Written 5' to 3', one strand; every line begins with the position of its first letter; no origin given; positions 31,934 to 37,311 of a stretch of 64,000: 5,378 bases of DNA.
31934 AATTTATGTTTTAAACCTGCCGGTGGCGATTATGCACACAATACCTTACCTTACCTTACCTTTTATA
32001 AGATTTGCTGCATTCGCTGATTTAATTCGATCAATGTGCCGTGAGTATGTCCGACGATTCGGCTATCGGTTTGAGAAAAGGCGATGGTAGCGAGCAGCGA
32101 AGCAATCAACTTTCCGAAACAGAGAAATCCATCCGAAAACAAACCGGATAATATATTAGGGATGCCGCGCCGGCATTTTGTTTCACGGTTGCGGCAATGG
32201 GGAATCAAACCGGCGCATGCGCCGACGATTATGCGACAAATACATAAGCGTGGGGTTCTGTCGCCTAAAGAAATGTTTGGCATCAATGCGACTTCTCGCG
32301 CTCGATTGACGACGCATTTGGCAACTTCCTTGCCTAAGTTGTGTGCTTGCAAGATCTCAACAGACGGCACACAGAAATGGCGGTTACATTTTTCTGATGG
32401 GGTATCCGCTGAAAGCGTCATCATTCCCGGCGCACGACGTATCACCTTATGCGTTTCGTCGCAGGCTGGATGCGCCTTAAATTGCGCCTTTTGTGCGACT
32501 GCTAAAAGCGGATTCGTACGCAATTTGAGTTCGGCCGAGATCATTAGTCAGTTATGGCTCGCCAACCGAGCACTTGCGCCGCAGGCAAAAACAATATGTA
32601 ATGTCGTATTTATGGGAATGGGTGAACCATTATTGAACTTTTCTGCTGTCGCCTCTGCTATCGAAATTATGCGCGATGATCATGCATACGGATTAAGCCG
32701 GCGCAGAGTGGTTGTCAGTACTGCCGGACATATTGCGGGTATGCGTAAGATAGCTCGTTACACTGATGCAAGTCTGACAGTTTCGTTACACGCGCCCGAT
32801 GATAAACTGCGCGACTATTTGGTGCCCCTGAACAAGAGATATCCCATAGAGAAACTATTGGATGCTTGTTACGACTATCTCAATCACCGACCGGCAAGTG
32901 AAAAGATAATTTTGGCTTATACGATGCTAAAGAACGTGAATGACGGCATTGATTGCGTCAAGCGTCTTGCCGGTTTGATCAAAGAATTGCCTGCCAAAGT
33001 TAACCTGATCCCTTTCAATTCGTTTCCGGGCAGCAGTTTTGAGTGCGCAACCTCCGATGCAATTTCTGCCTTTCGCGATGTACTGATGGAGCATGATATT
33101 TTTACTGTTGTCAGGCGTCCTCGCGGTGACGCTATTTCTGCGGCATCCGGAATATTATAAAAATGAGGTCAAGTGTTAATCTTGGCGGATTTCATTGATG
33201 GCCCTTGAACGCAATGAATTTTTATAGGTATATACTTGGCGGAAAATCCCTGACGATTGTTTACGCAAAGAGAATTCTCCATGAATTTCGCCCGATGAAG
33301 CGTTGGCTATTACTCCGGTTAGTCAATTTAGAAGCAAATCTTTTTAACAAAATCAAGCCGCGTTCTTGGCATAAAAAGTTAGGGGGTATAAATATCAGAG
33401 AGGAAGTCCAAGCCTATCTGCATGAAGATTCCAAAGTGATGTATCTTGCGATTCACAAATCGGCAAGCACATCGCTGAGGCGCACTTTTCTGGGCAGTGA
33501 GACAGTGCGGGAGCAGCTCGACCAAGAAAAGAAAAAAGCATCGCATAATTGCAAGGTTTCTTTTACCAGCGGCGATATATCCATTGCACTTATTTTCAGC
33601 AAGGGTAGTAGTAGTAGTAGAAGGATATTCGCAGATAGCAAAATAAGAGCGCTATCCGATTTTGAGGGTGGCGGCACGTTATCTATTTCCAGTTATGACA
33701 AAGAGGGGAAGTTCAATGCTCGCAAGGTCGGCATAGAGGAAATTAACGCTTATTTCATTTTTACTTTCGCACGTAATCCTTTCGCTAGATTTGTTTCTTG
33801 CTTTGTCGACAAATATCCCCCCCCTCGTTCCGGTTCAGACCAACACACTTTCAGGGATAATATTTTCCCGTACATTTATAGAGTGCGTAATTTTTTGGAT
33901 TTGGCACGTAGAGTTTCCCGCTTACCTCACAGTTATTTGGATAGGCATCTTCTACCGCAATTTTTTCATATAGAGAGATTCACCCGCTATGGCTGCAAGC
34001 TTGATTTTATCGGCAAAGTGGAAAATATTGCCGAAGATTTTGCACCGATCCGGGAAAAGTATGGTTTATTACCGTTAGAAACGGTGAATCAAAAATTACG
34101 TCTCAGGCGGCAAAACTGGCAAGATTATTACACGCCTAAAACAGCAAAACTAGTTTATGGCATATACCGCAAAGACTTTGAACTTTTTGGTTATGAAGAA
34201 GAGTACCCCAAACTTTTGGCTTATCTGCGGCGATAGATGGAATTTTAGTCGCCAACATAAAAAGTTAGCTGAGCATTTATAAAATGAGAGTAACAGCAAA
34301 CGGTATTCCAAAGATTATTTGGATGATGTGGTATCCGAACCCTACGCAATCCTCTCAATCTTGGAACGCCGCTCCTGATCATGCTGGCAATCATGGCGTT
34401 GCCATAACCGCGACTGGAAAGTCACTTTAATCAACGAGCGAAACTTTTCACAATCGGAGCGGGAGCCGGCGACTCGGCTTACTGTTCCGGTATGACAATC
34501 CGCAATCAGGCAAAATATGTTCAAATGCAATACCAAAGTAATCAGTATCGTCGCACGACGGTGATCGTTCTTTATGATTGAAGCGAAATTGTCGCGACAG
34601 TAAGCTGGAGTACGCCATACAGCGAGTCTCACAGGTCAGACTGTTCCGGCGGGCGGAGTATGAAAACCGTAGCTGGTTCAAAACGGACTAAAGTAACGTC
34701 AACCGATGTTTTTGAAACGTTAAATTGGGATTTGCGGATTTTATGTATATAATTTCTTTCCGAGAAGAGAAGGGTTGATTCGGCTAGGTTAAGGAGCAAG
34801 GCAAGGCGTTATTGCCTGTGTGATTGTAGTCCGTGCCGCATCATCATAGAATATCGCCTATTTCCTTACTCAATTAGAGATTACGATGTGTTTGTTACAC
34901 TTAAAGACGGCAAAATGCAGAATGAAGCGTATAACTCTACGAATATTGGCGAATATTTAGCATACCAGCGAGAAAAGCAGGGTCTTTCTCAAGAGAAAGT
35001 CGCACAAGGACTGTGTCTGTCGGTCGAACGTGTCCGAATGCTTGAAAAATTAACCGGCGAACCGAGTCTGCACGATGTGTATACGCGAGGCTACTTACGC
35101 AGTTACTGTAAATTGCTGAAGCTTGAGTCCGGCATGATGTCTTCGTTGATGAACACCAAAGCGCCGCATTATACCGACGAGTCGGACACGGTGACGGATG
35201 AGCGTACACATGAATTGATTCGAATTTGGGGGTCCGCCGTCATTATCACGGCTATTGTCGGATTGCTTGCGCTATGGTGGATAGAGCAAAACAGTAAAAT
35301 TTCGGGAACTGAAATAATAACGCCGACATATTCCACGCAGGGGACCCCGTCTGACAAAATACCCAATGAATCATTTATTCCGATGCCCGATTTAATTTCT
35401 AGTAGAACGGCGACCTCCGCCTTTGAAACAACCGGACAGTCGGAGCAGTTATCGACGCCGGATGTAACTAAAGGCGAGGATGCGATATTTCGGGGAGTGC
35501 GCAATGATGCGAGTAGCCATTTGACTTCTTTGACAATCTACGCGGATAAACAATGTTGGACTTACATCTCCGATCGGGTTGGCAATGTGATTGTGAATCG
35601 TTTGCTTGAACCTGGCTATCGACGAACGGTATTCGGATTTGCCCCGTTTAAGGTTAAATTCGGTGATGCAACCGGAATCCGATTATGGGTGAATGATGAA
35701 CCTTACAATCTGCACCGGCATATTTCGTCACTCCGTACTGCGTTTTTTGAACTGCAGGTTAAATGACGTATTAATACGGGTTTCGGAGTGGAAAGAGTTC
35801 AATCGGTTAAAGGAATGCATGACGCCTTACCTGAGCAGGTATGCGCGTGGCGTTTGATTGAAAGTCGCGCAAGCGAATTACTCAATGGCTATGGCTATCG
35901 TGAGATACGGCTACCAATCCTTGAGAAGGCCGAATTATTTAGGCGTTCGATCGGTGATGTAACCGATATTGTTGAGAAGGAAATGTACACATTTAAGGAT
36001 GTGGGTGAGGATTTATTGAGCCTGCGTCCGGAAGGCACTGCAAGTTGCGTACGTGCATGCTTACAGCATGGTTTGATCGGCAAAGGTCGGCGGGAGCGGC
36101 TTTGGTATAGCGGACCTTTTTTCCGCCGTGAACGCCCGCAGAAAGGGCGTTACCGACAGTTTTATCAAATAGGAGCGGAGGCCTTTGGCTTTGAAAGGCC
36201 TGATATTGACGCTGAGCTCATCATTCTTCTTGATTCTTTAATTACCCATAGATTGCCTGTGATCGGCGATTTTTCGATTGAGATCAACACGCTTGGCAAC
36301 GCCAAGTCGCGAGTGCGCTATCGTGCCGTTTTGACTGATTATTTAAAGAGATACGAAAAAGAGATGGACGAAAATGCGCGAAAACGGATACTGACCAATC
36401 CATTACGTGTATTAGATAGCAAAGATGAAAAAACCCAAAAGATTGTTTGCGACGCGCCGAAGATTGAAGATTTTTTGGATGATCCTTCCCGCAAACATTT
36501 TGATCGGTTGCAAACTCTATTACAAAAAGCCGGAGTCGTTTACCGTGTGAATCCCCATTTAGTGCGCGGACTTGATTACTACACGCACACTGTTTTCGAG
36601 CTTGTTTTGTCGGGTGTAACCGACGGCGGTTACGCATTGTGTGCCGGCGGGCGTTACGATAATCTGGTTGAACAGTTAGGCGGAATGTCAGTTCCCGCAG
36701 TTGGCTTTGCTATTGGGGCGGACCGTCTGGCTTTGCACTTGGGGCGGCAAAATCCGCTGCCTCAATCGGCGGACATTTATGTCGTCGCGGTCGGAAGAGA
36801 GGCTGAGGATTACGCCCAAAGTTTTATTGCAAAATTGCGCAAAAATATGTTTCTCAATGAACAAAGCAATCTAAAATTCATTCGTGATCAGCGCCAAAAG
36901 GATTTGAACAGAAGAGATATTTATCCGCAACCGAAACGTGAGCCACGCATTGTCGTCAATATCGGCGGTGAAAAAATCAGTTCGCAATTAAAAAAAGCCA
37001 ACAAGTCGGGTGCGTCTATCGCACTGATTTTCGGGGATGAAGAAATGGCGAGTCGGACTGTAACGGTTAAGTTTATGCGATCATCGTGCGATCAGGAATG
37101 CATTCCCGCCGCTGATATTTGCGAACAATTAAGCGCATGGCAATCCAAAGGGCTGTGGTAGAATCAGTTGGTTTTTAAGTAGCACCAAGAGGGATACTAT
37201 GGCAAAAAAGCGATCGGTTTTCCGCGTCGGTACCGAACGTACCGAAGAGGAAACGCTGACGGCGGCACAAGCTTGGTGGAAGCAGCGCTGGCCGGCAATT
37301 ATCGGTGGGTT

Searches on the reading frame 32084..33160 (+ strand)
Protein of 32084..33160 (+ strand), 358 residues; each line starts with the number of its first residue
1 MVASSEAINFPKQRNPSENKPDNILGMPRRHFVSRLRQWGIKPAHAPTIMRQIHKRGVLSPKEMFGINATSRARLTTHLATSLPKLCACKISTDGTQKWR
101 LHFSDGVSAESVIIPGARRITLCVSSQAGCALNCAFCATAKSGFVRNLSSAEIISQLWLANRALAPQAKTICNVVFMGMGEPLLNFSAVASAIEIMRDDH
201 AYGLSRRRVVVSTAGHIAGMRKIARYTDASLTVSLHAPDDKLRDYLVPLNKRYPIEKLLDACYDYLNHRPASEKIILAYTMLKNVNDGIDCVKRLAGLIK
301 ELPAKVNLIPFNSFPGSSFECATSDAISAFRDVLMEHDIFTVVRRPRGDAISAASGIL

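Call 40: search_protein_families(library=ncbifam, proteins=[window:32084-33160:+], max_evalue=1e-10)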
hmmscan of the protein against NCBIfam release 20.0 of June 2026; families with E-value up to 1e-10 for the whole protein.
window:32084-33160:+ (358 aa): 8 families
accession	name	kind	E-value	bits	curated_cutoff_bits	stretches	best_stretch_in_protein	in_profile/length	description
TIGR00048.1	rRNA_mod_RlmN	equivalog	2.4e-100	335.9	290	1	22-358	7-342/355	dual-specificity RNA methyltransferase RlmN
NF008396.0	PRK11194.1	equivalog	3.2e-99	332.3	633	1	19-357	10-352/379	dual-specificity RNA methyltransferase RlmN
NF011031.0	PRK14461.1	equivalog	3.3e-65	220.5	601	1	32-357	18-360/372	ribosomal RNA large subunit methyltransferase N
NF000424.4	CfrAB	exception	2.7e-51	174.9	530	1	49-357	24-335/338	Cfr family 23S rRNA (adenine(2503)-C(8))-methyltransferase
NF011040.0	PRK14470.1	equivalog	2.5e-50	171.9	441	1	75-358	51-331/338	ribosomal RNA large subunit methyltransferase N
NF011024.0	PRK14453.1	equivalog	1.1e-48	166.3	468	1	63-358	42-340/348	23S rRNA (adenine(2503)-C(8))-methyltransferase Cfr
TIGR04432.1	rSAM_Cfr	equivalog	1.3e-48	166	550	1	49-357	26-337/341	Cfr family 23S rRNA (adenine(2503)-C(8))-methyltransferase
NF011034.0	PRK14464.1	equivalog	4.6e-48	163.8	422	1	30-357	4-325/348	RNA methyltransferase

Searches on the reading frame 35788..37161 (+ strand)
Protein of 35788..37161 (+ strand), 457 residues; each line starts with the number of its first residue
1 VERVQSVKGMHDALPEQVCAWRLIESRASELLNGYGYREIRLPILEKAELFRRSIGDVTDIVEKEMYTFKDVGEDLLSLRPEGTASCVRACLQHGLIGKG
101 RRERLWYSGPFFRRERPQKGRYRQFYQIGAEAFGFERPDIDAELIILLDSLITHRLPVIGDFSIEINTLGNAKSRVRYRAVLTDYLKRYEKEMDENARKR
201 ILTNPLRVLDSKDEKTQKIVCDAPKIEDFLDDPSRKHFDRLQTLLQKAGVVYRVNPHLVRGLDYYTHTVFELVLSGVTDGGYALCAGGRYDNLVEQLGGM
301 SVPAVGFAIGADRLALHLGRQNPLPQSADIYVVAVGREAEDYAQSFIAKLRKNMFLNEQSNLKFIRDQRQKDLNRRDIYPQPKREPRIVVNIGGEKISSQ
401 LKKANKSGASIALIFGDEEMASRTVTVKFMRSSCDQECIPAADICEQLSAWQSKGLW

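Call 40: search_protein_families(library=ncbifam, proteins=[window:35788-37161:+], max_evalue=1e-10)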
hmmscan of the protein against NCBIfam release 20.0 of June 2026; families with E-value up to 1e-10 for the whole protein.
window:35788-37161:+ (457 aa): 18 families
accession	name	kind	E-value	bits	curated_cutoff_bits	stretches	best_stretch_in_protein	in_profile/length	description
TIGR00442.1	hisS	equivalog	6.3e-129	430.5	286.75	1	5-355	1-352/406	histidine--tRNA ligase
TIGR00443.1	hisZ_biosyn_reg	equivalog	1.1e-46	159.4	271.65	1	12-315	2-309/314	ATP phosphoribosyltransferase regulatory subunit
NF009085.0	PRK12420.1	equivalog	3.6e-35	122.1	540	2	235-373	243-380/426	histidine--tRNA ligase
NF008940.0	PRK12292.2-3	equivalog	4.2e-30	104.8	450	1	7-354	6-359/404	ATP phosphoribosyltransferase regulatory subunit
NF008941.0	PRK12292.2-4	equivalog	6.1e-28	97.8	447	1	8-352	11-355/393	ATP phosphoribosyltransferase regulatory subunit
NF008953.0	PRK12295.1-6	equivalog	3.2e-26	92.2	384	2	245-316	303-377/384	ATP phosphoribosyltransferase regulatory subunit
NF008942.0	PRK12292.2-5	equivalog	1.1e-24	86.8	643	1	8-355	13-366/434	ATP phosphoribosyltransferase regulatory subunit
NF008936.0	PRK12292.1-3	equivalog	4.1e-23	81.8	492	1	8-363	9-371/406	ATP phosphoribosyltransferase regulatory subunit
NF008939.0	PRK12292.2-1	equivalog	7.9e-20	70.9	335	1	4-314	3-318/391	ATP phosphoribosyltransferase regulatory subunit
NF008951.0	PRK12295.1-4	equivalog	1.6e-15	56.9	364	0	255-317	309-369/374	ATP phosphoribosyltransferase regulatory subunit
NF008950.0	PRK12295.1-3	equivalog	2.1e-15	57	492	0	252-315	314-375/387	ATP phosphoribosyltransferase regulatory subunit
NF008943.0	PRK12292.3-1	equivalog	2.3e-15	56.6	690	0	8-148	28-160/403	ATP phosphoribosyltransferase regulatory subunit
NF008945.0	PRK12292.3-3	equivalog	5.1e-15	55.5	409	1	13-326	9-313/368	ATP phosphoribosyltransferase regulatory subunit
NF008938.0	PRK12292.1-6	equivalog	7.4e-15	54.7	833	0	9-177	11-171/420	ATP phosphoribosyltransferase regulatory subunit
NF008952.0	PRK12295.1-5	equivalog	2.8e-13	49.8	360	0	35-189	18-174/363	ATP phosphoribosyltransferase regulatory subunit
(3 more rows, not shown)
